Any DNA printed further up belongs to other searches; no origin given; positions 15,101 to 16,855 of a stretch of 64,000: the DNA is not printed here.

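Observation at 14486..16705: ABC ATPase fused to a ~470-aa polytopic membrane domain with a YwaF/TMEM164-like WPIHLC motif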

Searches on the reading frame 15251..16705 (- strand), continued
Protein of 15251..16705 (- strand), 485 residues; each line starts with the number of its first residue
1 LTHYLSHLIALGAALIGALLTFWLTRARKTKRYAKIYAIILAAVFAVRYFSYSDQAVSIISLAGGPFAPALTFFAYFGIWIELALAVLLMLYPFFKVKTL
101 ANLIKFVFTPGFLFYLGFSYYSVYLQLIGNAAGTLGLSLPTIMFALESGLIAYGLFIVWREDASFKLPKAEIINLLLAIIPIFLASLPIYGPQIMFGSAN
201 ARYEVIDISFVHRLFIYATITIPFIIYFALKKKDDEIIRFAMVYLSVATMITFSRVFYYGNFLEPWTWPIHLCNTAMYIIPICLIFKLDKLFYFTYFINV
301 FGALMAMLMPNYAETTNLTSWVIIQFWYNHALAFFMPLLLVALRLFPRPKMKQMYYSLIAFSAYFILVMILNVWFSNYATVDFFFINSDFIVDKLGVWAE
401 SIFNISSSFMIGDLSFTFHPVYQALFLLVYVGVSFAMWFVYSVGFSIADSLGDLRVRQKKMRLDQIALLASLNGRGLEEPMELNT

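Call 88: fold_search(model_id=the predicted structure, library=pdb)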
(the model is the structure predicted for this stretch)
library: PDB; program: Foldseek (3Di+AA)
matches with E <= 10: 91; with E <= 0.001: 0
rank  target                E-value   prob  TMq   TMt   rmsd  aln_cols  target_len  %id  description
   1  9ukv_A                7.3e-01  0.10  0.19  0.18  22.0       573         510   11  JM Complex - E. coli MurJ, Levivirus M lysis protein LysM (SglM) (released 2025-09-10)
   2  7waw                  8.7e-01  0.11  0.21  0.21  16.7       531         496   11  MurJ inward closed form (released 2022-06-01)
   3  6hfb_B                9.5e-01  0.08  0.14  0.15  22.0       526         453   12  Outward-facing conformation of a multidrug resistance MATE family transporter of the MOP superfamily. (released 2019-06-12)
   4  5d58                  1.1e+00  0.07  0.16  0.16  20.1       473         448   12  In meso in situ serial X-ray crystallography structure of the PepTSt-Ala-Phe complex at 100 K (released 2016-01-13)
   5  5v54_A                1.2e+00  0.03  0.09  0.10  27.3       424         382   10  Crystal structure of 5-HT1B receptor in complex with methiothepin (released 2018-02-07)
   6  4d2c                  1.7e+00  0.06  0.16  0.17  20.1       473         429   14  Structure of a di peptide bound POT family peptide transporter (released 2014-06-25)
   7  6exs                  1.7e+00  0.06  0.17  0.16  19.6       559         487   11  Crystal structure of a POT family transporter in complex with thioalcohol conjugated peptide. (released 2018-06-27)
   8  4mlb_A                1.9e+00  0.06  0.15  0.15  21.6       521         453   12  Reverse polarity of binding pocket suggests different function of a MOP superfamily transporter from Pyrococcus furios (released 2013-09-25)
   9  9boi                  2.1e+00  0.02  0.10  0.11  24.2       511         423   12  Cryo-EM structure of human Spns1 in complex with LPC (18:1) (released 2025-01-01)
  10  8z7z                  2.2e+00  0.04  0.12  0.14  21.9       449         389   10  SLC19A2-Thiamine inward structure (released 2025-01-08)
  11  8dl6_A                2.4e+00  0.03  0.12  0.13  23.5       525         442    9  Cryo-EM structure of human ferroportin/slc40 bound to Ca2+ in nanodisc (released 2023-01-25)
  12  9uwd                  2.4e+00  0.03  0.11  0.12  30.3       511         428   10  Cryo-EM structure of inactive-DP1 (released 2025-05-28)
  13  8y56                  2.6e+00  0.04  0.16  0.14  25.2       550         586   14  Cryo-EM reveals cholesterol binding in the lysosomal GPCR-like protein LYCHOS (released 2025-01-29)
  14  5yck                  2.7e+00  0.04  0.14  0.14  21.8       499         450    9  Crystal structure of a MATE family protein derived from Camelina sativa at 2.3 angstrom (released 2017-09-27)
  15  6w4s_F                2.7e+00  0.03  0.12  0.13  24.0       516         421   10  Structure of apo human ferroportin in lipid nanodisc (released 2020-09-09)
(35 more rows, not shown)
